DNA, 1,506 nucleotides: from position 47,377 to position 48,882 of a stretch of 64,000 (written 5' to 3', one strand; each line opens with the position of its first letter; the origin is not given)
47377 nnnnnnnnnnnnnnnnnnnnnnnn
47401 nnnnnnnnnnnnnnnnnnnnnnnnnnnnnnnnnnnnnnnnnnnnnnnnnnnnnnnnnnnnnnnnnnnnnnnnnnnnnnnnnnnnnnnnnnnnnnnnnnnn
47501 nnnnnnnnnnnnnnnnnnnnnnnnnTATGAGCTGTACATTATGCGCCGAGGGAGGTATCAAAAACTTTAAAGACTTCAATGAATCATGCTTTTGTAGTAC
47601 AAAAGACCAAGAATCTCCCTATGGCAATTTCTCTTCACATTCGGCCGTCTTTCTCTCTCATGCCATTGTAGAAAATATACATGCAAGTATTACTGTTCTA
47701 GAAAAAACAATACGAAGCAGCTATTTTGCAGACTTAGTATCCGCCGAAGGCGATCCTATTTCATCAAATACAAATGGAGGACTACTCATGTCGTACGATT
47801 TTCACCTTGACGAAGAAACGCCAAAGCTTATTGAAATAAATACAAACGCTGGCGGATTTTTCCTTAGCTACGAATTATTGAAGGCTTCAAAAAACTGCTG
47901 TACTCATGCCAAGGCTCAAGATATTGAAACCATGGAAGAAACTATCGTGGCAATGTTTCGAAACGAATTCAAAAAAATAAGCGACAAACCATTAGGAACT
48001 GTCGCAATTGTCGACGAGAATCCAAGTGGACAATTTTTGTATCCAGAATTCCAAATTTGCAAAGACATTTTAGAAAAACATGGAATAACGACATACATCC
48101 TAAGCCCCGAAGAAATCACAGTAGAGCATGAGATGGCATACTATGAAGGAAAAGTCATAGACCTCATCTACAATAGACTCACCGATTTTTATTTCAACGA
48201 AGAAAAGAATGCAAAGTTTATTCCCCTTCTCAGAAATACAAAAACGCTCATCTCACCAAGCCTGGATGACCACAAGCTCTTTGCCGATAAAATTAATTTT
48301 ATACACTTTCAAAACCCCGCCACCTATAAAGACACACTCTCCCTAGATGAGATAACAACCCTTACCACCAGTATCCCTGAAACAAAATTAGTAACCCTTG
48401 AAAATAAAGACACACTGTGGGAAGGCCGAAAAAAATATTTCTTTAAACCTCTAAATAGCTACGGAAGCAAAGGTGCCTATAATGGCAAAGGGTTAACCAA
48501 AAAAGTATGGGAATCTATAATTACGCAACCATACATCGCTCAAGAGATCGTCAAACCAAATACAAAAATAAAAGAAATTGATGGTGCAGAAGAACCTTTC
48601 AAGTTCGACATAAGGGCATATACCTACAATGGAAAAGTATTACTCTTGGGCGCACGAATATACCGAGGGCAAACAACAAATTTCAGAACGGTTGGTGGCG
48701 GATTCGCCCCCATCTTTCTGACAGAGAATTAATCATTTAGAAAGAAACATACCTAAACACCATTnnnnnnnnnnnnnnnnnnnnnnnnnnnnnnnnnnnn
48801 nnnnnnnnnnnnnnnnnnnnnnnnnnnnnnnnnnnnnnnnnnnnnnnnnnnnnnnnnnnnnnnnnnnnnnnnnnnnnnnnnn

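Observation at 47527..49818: Unusual metal-homeostasis operon: csoR followed by a glutathionylspermidine-synthase-like ATP-grasp ligase, a Cys/His-rich MauE-like membrane protein and a Met-rich DUF305 protein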

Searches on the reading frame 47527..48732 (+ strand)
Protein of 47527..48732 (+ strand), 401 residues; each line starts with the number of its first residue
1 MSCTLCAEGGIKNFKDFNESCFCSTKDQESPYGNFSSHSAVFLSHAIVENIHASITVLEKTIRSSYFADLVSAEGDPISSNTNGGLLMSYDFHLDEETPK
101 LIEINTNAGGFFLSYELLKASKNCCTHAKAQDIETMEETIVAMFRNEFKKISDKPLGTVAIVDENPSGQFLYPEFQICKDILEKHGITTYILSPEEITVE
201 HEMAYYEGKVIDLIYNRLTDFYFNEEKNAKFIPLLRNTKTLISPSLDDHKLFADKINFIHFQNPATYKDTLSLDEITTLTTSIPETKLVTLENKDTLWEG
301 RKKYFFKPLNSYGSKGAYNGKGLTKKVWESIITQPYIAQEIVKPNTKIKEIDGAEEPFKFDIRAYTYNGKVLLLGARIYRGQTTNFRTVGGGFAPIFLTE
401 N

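Call 3: search_protein_families(library=pfam, proteins=[window:47527-48732:+], max_evalue=0.1)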
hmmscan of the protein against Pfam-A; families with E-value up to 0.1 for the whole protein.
window:47527-48732:+ (401 aa): 0 families

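Call 4: search_protein_families(library=ncbifam, proteins=[window:47527-48732:+], max_evalue=0.1)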
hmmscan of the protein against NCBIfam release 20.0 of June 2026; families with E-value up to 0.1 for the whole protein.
window:47527-48732:+ (401 aa): 0 families

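Call 5: search_solved_structures(query=window:47527-48732:+, max_evalue=10, show_alignments=3)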
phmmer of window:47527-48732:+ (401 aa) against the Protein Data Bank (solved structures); distinct sequences matched with E-value up to 10: 1.
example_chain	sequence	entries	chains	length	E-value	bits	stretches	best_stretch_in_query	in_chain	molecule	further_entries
3fi7_A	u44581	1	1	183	0.29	13.5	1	308-330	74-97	Lmo1076 protein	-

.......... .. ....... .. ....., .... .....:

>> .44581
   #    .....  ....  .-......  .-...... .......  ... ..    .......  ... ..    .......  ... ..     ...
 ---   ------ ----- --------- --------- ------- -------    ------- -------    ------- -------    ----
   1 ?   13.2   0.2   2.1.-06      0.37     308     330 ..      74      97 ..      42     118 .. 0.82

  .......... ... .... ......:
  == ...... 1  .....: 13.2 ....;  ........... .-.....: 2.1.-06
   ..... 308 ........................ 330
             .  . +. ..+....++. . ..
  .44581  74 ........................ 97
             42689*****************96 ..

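Call 6: find_homologous_proteins(query=window:47527-48732:+)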
Query window:47527-48732:+ (401 aa): 8000 proteins with E <= 0.001 among 8000 candidates; the best 120 are listed.
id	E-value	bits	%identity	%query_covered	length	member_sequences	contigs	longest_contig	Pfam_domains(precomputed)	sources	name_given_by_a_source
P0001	2.3e-270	914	100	100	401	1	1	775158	-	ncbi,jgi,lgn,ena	ncbi:MAG: circularly permuted ATPgrasp domain protein [Candidatus Paceibacterota bacterium]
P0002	4.2e-153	528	58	100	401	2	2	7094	-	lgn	-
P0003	8.1e-151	521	57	100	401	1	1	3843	-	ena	-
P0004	9.7e-149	514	58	100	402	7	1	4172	-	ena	-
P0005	7.8e-148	511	57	100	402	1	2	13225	-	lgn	-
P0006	1.4e-147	510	56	100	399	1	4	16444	-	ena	-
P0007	2.1e-146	506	56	100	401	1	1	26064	-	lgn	-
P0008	3.4e-146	506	56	100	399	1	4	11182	-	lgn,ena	-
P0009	1.2e-145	504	56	100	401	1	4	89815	-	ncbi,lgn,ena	-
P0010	3.9e-145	502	56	100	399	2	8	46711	-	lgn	-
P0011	4.0e-145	502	56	100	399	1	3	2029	-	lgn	-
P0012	4.1e-145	502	56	100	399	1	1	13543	-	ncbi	-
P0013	1.1e-144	501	55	100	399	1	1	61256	-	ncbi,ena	-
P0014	4.4e-144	499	55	100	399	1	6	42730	-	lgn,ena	-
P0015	1.5e-143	497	55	100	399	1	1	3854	-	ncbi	-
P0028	1.1e-125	438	52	96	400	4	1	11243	-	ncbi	-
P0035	1.2e-114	402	50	100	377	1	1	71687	-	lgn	-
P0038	9.0e-114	399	52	100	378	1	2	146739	-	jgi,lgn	jgi:hypothetical protein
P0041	2.2e-94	335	43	95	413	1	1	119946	-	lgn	-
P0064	1.4e-85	306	38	99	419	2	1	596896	-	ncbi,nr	ncbi:MAG: hypothetical protein H0W44_02350 [Gammaproteobacteria bacterium]|nr:hypothetical protein [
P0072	5.1e-85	304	41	95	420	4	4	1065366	-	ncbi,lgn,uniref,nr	ncbi:hypothetical protein [Leptospira licerasiae]|uniref:Circularly permuted ATPgrasp domain protein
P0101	1.6e-83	299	39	96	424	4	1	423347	-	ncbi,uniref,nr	ncbi:hypothetical protein [Cellvibrio fibrivorans]|uniref:Circularly permuted type 2 ATP-grasp prote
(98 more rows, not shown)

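Call 7: find_encoding_contigs(protein=P0001, flank=10000, max_places=3)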
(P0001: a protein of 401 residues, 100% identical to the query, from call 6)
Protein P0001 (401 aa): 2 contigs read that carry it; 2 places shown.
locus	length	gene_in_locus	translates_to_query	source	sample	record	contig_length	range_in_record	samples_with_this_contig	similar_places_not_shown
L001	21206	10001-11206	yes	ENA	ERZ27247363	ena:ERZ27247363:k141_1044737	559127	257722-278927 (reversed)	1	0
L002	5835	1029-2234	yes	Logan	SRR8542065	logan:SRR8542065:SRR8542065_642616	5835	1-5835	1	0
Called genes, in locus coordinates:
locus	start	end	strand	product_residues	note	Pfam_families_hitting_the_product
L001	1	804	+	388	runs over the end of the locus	-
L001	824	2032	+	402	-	-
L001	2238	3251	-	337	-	PF00022:Actin, PF06723:MreB_Mbl, PF00012:HSP70, PF14450:FtsA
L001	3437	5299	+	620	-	-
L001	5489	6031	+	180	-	PF01327:Pep_deformylase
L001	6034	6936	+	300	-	PF00551:Formyl_trans_N, PF02911:Formyl_trans_C (weak)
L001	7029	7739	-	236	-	PF00160:Pro_isomerase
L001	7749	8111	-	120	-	PF02482:Ribosomal_S30AE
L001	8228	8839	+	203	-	PF25231:DUF7847 (weak), PF06790:UPF0259 (weak), PF06161:DUF975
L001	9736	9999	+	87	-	PF02583:Trns_repr_metal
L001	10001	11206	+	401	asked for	-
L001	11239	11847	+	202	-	PF07291:MauE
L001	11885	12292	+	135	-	PF03713:DUF305, PF13628:DUF4142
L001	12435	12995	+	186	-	PF13529:Peptidase_C39_2, PF12385:Peptidase_C70, PF03412:Peptidase_C39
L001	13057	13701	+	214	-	PF01569:PAP2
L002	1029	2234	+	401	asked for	-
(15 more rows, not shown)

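Call 8: find_encoding_contigs(protein=P0009, flank=8000, max_places=3)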
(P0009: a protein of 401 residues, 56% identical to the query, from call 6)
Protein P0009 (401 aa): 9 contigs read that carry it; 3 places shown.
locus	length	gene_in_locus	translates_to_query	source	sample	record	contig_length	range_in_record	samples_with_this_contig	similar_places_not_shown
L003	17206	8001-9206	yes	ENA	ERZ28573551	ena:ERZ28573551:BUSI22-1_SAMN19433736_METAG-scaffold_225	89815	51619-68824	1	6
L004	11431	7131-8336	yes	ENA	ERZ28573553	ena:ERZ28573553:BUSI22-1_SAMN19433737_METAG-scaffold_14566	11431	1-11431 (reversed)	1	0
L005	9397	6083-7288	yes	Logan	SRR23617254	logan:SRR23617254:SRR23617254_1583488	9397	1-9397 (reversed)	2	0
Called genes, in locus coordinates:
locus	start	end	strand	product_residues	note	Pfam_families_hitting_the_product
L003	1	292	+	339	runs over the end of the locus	-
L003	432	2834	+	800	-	-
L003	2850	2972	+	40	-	-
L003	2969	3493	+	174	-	PF02367:TsaE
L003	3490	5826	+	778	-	PF02739:5_3_exonuc_N, PF01367:5_3_exonuc, PF00476:DNA_pol_A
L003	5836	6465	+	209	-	-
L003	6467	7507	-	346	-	-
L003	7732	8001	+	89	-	PF02583:Trns_repr_metal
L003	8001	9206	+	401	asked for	-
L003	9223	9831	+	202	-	PF07291:MauE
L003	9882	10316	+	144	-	PF03713:DUF305, PF13628:DUF4142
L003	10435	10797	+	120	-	-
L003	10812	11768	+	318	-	-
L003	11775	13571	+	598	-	PF25975:CzcB_C (faint), PF25997:BSH_YhbJ (faint), PF25989:YknX_C (weak), PF25967:RND-MFP_C (weak)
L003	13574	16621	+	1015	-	PF00873:ACR_tran, PF03176:MMPL (faint), PF02355:SecD_SecF_C (weak)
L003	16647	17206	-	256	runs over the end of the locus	PF03988:DUF347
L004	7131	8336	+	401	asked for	-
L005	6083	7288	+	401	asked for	-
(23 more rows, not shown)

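Call 9: find_encoding_contigs(protein=P0072, flank=8000, max_places=3)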
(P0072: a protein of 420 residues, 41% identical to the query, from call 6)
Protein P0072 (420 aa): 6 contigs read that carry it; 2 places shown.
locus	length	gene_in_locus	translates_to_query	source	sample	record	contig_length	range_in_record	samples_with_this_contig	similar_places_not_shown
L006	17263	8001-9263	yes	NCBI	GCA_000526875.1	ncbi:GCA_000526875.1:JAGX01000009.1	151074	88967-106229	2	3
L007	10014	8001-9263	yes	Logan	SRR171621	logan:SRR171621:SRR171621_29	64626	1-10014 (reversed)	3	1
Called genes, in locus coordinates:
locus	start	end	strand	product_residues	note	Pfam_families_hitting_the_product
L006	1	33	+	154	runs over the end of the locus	PF00583:Acetyltransf_1, PF13673:Acetyltransf_10 (weak), PF13508:Acetyltransf_7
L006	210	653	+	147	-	PF04519:Bactofilin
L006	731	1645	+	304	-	PF04166:PdxA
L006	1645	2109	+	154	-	-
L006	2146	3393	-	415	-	PF08240:ADH_N, PF00107:ADH_zinc_N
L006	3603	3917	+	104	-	PF01047:MarR (weak)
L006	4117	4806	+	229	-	PF00484:Pro_CA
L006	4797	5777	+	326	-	PF05982:Sbt_1, PF06826:Asp-Al_Ex (weak)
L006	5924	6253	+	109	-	PF12840:HTH_20, PF01022:HTH_5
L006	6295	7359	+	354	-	PF01758:SBF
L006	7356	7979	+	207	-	PF01451:LMWPc (faint)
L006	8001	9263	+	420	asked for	-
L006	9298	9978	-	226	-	PF01022:HTH_5, PF00581:Rhodanese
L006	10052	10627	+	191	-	PF13489:Methyltransf_23, PF13847:Methyltransf_31, PF13649:Methyltransf_25, PF08241:Methyltransf_11, PF08242:Methyltransf_12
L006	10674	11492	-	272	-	PF04116:FA_hydroxylase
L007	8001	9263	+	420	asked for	-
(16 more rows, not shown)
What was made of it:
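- Metal link outside CPR: Leptospira has ArsR-Acr3-ArsC-GRASP (call 9).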

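Call 11: find_encoding_contigs(protein=P0101, flank=8000, max_places=2)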
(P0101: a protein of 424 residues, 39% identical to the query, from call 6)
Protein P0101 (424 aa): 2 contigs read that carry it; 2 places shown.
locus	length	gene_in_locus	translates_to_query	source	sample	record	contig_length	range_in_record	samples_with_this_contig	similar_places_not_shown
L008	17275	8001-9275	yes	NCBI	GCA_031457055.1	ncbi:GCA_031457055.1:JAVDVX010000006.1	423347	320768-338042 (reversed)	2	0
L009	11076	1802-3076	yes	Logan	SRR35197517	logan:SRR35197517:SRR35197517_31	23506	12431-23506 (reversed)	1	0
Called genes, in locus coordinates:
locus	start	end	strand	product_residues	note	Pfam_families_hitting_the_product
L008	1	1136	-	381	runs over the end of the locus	PF12833:HTH_18, PF00165:HTH_AraC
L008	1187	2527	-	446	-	-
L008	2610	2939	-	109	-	PF00893:Multi_Drug_Res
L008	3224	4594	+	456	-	PF03422:CBM_6, PF18099:CBM_35_2, PF00722:Glyco_hydro_16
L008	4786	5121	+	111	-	PF01022:HTH_5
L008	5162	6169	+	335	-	PF00044:Gp_dh_N, PF02800:Gp_dh_C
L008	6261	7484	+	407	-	PF07690:MFS_1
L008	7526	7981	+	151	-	PF07885:Ion_trans_2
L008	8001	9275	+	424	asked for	-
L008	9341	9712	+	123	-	-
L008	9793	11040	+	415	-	PF02321:OEP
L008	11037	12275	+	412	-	PF25971:CzcB_N, PF25973:BSH_CzcB, PF25975:CzcB_C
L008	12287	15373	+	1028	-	PF00873:ACR_tran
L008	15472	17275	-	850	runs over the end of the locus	PF08448:PAS_4, PF13426:PAS_9, PF00989:PAS, PF08448:PAS_4, PF13426:PAS_9, PF13426:PAS_9, PF00990:GGDEF, PF00563:EAL, +4 more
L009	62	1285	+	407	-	PF07690:MFS_1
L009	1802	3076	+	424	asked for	-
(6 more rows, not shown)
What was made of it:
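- Cellvibrio has ArsR-GAPDH-ArsJ-x-GRASP-CzcCBA (call 11).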

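Call 12: find_encoding_contigs(protein=P0064, flank=8000, max_places=2)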
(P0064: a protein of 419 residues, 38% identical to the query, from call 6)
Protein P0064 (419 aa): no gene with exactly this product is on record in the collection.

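Call 13: find_encoding_contigs(protein=P0038, flank=8000, max_places=2)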
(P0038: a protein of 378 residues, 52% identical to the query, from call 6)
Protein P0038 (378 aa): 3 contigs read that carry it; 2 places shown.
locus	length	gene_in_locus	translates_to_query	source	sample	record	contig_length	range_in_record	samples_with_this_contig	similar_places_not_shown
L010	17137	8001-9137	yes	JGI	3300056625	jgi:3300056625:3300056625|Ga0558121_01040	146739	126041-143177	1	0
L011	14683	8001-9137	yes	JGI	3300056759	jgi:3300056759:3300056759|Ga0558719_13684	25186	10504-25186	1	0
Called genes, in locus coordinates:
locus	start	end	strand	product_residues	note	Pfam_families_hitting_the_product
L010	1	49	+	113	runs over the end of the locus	-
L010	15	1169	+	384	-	-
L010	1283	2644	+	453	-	PF00239:Resolvase, PF07508:Recombinase, PF13408:Zn_ribbon_recom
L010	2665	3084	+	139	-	-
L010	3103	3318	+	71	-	-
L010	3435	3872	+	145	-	PF13462:Thioredoxin_4, PF01323:DSBA (weak)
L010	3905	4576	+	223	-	PF13462:Thioredoxin_4, PF01323:DSBA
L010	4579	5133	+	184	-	PF02600:DsbB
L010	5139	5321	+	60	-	-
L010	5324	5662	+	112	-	PF13787:HXXEE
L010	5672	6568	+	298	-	PF01545:Cation_efflux, PF16916:ZT_dimer (weak)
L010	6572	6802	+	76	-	-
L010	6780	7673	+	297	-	PF01476:LysM (weak), PF23473:LysM3_LYK4_5 (weak), PF01476:LysM (weak), PF01551:Peptidase_M23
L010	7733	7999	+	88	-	PF02583:Trns_repr_metal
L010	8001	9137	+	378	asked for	-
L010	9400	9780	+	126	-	PF07291:MauE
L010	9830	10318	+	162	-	PF03713:DUF305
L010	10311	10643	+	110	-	-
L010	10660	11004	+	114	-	-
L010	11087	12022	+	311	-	-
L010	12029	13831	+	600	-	PF25989:YknX_C (faint)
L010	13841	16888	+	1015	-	PF00873:ACR_tran, PF03176:MMPL (faint), PF02355:SecD_SecF_C (weak)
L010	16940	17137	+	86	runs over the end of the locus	-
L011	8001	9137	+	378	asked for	-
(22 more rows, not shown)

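Call 17: find_related_loci(query=A1, collection=genome_contigs, flank=6000)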
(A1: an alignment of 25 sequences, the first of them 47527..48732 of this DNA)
Query A1 (401 aa) in genome_contigs; peptide patterns used: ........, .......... (x = any residue, [..] = any of these).
600 stretches matched a pattern (row limit reached: there are more); 599 encode a relative of the query (tblastn E <= 1e-3); the best 80 are kept; 80 distinct loci.
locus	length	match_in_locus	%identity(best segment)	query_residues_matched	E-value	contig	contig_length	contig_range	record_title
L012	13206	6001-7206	40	18-398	1e-95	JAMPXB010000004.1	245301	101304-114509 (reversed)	MAG: Bacteriovoracaceae bacterium isolate R2F_R2FSRR_metabat.16 R2F_C17, whole genome shotgun sequence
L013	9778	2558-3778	41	3-398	5e-95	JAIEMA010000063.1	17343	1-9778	MAG: Bacteriovoracaceae bacterium isolate co.spades.CONCOCT.2.5kb_010 c_000000000228, whole genome shotgun sequence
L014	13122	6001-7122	39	37-401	8e-92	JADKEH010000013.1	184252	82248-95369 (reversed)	MAG: Candidatus Rhodoferax randersensis isolate Rand_18-Q3-R56-63_BAT3C.105_sub tig00003379-10-1847590, whole genome sho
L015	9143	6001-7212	38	17-399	1e-91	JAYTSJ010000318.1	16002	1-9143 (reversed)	MAG: Gammaproteobacteria bacterium isolate GFS_4959 GFS_4959_317, whole genome shotgun sequence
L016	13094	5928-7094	39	15-398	2e-91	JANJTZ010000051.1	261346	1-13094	MAG: Mesorhizobium sp. isolate RX2_metabat.bin.82 RX2_k141_700051, whole genome shotgun sequence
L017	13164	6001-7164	39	15-397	1e-90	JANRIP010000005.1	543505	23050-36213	MAG: Hyphomonadaceae bacterium isolate bins.142 k141_2344494, whole genome shotgun sequence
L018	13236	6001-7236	38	17-400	7e-90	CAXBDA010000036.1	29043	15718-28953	MAG TPA_asm: uncultured Oleiphilus sp. isolate ERR2762116_binner12_Refined_69 genome assembly, contig: ERZ3422114.2170,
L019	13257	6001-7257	36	6-397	8e-90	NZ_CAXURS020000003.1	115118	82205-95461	Neorhizobium sp. LjRoot104 LJR104c3, whole genome shotgun sequence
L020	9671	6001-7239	38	17-400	1e-89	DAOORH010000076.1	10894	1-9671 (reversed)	MAG TPA_asm: Cellvibrio sp. isolate AMR_MDS_2550 NODE_7533_length_10894_cov_8.138020, whole genome shotgun sequence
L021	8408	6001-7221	38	17-400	1e-89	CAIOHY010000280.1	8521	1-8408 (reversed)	MAG: uncultured Cellvibrio sp. isolate ErkenSummer_bin-5019 genome assembly, contig: bin-5019:280/669, whole genome shot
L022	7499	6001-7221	38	17-398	6e-89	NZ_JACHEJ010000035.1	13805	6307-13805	Pseudorhizobium flavum strain DSM 102134 Ga0415304_35, whole genome shotgun sequence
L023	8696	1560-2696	41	16-399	6e-89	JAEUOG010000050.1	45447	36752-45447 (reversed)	MAG: Dechloromonas sp. isolate new MAG-193 k141_2212151, whole genome shotgun sequence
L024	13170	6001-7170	39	15-399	3e-89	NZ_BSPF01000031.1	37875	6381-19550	Mesorhizobium tianshanense strain NBRC 102499 sequence031, whole genome shotgun sequence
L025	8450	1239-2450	38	16-400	1e-90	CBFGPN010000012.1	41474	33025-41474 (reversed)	MAG TPA_asm: uncultured Cellvibrio sp. isolate SRR14536361_metabat2_2 genome assembly, contig: ERZ27321110.241, whole ge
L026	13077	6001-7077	40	48-397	3e-88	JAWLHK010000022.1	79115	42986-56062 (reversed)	MAG: bacterium isolate 30dZY2.bin.61 NODE_531_length_79115_cov_6.343665, whole genome shotgun sequence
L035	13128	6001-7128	38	37-399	1e-86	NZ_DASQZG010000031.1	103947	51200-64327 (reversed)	MAG: Polaromonas sp. isolate SMAG_U11085 k141_138236, whole genome shotgun sequence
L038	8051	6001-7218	38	17-398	2e-86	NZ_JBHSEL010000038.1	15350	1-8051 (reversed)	Daeguia caeni strain CCUG 54520 soapdenovo_K_83_38, whole genome shotgun sequence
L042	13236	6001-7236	36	15-399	7e-86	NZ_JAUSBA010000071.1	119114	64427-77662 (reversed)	MAG: Cypionkella sp. isolate E6_metabat.bin.35 E6_k141_201052, whole genome shotgun sequence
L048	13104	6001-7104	38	35-397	9e-85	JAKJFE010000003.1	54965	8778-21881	MAG: Proteobacteria bacterium isolate UR.bin165 UR_contig_1132, whole genome shotgun sequence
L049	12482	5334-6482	39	37-398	8e-85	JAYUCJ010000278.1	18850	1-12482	MAG: Polaromonas sp. isolate GFS_6950 GFS_6950_277, whole genome shotgun sequence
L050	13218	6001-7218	37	17-398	4e-85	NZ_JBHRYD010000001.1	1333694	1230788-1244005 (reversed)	Devosia honganensis strain KCTC 42281 platanus_K_25_97_1, whole genome shotgun sequence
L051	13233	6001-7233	36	17-398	4e-85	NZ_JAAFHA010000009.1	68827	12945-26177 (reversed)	MAG: Rhodoferax sp. isolate Bin2_7 scaffold_157, whole genome shotgun sequence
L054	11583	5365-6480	39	37-399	1e-84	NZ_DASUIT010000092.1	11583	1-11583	MAG: Aquabacterium sp. isolate SMAG_U1467 k141_1344451, whole genome shotgun sequence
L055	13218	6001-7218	36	16-397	1e-84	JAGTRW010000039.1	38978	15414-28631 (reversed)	MAG: Proteobacteria bacterium isolate CTSoil_124 scaffold_171, whole genome shotgun sequence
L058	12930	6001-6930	44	85-398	4e-84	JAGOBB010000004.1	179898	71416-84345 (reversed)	MAG: Azonexus sp. isolate Go_SlAct_bin_248 Go_SlAct_131_length_179898_cov_16.369581, whole genome shotgun sequence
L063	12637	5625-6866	34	17-401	7e-84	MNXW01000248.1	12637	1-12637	MAG: Comamonadaceae bacterium CG2_30_57_122 cg2_3.0_scaffold_9095_c, whole genome shotgun sequence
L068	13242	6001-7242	34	17-401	7e-84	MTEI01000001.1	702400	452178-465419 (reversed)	MAG: Rhodoferax ferrireducens isolate A7 Ga0073115_101, whole genome shotgun sequence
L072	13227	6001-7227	36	17-398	2e-83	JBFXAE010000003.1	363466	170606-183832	MAG: Hyphomonadaceae bacterium isolate CA_2019_TPBS_203 NODE_209_length_363466_cov_17.152513_TPBS, whole genome shotgun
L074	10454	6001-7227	35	17-398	2e-83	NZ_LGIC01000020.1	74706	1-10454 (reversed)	Cypionkella psychrotolerans strain PAMC 27389 ctg7180000022395, whole genome shotgun sequence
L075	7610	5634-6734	40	37-399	2e-83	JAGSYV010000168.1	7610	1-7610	MAG: Proteobacteria bacterium isolate CTSoil_107 scaffold_3557, whole genome shotgun sequence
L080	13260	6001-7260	35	9-399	6e-83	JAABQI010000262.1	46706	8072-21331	MAG: Rhodoferax sp. isolate S05.Bin014 Scaffold_4, whole genome shotgun sequence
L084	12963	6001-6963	40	85-401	2e-83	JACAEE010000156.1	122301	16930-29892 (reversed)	MAG: Hydrogenophilaceae bacterium isolate L.E.AP.39 k119_2746625, whole genome shotgun sequence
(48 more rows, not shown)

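Call 22: predict_structure(alignment_id=A1)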
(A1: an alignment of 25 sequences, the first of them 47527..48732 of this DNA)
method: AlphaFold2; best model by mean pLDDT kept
length: 401 residues; sequences in the alignment: 25
mean_pLDDT: 88.7   pTM: 0.90
mean pLDDT of the five models: 88.7, 88.5, 88.2, 87.5, 86.8
residues with pLDDT >= 90: 255; 70-90: 108; 50-70: 37; < 50: 1
segments of 3 or more residues with pLDDT < 50: none
pLDDT, mean of each block of 10 residues (from residue 1): 58 81 65 81 94 96 89 74 91 95 91 90 76 95 96 96 92 95 98 96 95 93 87 87 91 92 89 96 96 97 91 70 91 94 91 89 95 94 71 90 80
secondary structure, 60 per line:
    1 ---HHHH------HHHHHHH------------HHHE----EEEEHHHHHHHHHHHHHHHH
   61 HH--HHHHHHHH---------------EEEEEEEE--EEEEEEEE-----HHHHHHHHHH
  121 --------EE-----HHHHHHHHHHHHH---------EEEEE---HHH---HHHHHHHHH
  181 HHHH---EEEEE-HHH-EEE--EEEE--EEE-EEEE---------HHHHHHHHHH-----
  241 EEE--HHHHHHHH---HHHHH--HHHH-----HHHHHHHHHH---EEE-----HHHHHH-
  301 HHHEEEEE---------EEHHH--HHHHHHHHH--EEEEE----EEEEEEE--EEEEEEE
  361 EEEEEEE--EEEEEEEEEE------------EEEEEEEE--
elements in order: H4-7 H14-20 E41-44 H45-62 H65-72 E88-95 E98-105 H111-120 H136-148 E158-162 H172-184 E188-192 E198-200 E203-206 E209-211 E213-216 H226-235 E241-243 H246-253 H257-261 H264-267 H273-282 E286-288 H294-299 E304-308 H325-333 E336-340 E345-351 E354-367 E370-379 E392-399
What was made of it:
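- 47527..48732 (+): 401-aa circularly permuted ATP-grasp ligase of an uncharacterised family, called GRASP here. Motifs: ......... (102-110, the Mg-binding E-x-N), FFKP...YGSKG (305-315), K359-x-D361-x-R363, and R377................ (381-393). Cys site: C21-x-C23 plus C124-C125, and a clade-specific C3-x2-C6. AF2 model pLDDT 88.7, pTM 0.90 (call 22).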
